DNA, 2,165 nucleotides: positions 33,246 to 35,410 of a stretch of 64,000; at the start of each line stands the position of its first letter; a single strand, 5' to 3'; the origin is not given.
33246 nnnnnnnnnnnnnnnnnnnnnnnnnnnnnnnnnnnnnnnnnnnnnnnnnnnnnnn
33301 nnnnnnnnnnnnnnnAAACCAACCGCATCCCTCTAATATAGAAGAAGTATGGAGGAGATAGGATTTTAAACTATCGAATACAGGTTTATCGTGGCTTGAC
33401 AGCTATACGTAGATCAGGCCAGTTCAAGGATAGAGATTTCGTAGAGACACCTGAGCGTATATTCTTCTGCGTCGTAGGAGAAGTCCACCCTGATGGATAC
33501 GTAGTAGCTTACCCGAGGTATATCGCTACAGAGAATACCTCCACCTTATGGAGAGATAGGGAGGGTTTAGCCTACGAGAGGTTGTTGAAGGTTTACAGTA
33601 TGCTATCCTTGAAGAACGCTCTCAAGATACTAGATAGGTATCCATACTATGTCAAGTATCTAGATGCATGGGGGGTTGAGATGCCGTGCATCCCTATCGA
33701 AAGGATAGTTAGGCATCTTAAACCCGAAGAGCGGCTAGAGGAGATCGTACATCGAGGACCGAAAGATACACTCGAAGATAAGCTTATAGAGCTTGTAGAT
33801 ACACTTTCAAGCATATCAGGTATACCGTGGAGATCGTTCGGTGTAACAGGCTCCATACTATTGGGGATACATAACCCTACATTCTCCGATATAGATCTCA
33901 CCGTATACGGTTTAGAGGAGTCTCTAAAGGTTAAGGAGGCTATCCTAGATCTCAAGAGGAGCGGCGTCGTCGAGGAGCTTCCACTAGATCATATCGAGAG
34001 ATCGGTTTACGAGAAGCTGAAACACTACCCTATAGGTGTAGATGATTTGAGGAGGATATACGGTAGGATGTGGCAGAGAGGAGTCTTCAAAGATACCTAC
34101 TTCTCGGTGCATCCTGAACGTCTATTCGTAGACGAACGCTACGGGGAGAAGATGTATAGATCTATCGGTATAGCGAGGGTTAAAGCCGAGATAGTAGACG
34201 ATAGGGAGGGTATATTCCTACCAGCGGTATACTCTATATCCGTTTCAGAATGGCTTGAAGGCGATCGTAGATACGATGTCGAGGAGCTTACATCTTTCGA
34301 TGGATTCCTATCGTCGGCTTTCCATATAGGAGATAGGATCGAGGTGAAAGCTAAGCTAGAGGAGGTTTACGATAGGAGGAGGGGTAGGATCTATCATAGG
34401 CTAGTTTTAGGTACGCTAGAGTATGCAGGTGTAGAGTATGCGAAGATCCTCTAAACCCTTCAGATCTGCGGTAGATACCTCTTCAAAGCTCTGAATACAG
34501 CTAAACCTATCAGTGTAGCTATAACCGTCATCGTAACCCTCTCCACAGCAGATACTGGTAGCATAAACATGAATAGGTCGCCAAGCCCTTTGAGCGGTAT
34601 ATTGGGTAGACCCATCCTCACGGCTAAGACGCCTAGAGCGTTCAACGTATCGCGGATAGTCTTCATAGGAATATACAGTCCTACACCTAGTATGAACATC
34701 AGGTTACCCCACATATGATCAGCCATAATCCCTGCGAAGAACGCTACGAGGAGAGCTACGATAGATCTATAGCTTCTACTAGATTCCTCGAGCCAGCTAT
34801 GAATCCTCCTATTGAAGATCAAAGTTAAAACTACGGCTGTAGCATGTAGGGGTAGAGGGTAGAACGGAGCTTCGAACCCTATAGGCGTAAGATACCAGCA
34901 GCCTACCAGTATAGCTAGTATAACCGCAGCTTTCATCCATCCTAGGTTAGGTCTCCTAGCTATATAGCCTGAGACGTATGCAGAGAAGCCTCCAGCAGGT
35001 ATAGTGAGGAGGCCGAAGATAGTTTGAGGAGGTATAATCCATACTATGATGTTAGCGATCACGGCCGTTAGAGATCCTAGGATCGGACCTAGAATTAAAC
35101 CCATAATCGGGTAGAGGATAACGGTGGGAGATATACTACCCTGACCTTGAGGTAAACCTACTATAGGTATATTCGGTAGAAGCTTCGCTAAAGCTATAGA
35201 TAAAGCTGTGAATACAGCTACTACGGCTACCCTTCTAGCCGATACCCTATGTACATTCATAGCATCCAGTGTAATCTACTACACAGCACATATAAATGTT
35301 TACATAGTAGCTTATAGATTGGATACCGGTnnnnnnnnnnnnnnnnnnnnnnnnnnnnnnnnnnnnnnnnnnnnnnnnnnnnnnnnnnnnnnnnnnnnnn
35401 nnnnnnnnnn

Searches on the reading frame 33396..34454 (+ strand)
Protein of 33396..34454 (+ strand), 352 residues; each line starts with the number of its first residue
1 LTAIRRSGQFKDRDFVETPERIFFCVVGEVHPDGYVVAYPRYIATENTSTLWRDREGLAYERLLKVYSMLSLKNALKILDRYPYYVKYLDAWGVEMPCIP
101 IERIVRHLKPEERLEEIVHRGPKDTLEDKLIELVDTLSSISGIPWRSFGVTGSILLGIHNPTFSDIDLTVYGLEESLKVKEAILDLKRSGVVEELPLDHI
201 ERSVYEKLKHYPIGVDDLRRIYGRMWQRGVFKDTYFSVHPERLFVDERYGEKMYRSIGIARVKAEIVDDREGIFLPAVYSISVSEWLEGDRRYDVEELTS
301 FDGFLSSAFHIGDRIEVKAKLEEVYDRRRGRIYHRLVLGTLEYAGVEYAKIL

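Call 3: search_protein_families(library=pfam, proteins=[window:33396-34454:+], max_evalue=0.01)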
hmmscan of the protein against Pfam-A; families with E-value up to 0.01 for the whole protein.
window:33396-34454:+ (352 aa): 1 family
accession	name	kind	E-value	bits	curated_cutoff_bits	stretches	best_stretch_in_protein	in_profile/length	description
PF01909.29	NTP_transf_2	-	0.0019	19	21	1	146-209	15-78/93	Nucleotidyltransferase domain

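Call 4: search_protein_families(library=ncbifam, proteins=[window:33396-34454:+], max_evalue=0.01)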
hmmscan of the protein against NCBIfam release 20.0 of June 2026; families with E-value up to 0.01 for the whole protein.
window:33396-34454:+ (352 aa): 0 families

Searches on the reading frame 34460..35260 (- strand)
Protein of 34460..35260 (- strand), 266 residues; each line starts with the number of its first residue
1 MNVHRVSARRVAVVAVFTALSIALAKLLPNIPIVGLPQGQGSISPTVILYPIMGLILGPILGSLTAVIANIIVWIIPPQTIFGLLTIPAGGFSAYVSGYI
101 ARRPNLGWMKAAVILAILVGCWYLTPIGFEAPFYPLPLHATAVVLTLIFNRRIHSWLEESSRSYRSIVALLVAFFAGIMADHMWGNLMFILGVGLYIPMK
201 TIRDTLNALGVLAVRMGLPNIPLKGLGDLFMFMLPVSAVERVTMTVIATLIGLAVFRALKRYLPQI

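Call 3: search_protein_families(library=pfam, proteins=[window:34460-35260:-], max_evalue=0.01)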
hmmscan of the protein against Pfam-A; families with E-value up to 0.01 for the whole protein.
window:34460-35260:- (266 aa): 2 families
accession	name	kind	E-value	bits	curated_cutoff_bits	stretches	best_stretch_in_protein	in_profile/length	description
PF12822.12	ECF_trnsprt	-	3.5e-08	34.1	30.7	1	9-135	1-128/169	ECF transporter, substrate-specific component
PF07155.17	ECF-ribofla_trS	-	2.9e-06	27.8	26.7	1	7-106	3-101/172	ECF-type riboflavin transporter, S component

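Call 4: search_protein_families(library=ncbifam, proteins=[window:34460-35260:-], max_evalue=0.01)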
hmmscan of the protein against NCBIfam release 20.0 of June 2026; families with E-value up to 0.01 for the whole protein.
window:34460-35260:- (266 aa): 2 families
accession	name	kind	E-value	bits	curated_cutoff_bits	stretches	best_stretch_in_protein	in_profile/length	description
TIGR04518.1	ECF_S_folT_fam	subfamily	6.7e-06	25.9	60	1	9-130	5-125/163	folate family ECF transporter S component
NF007179.0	PRK09609.1-4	equivalog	0.00041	20.1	630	1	5-101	26-120/335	hypothetical protein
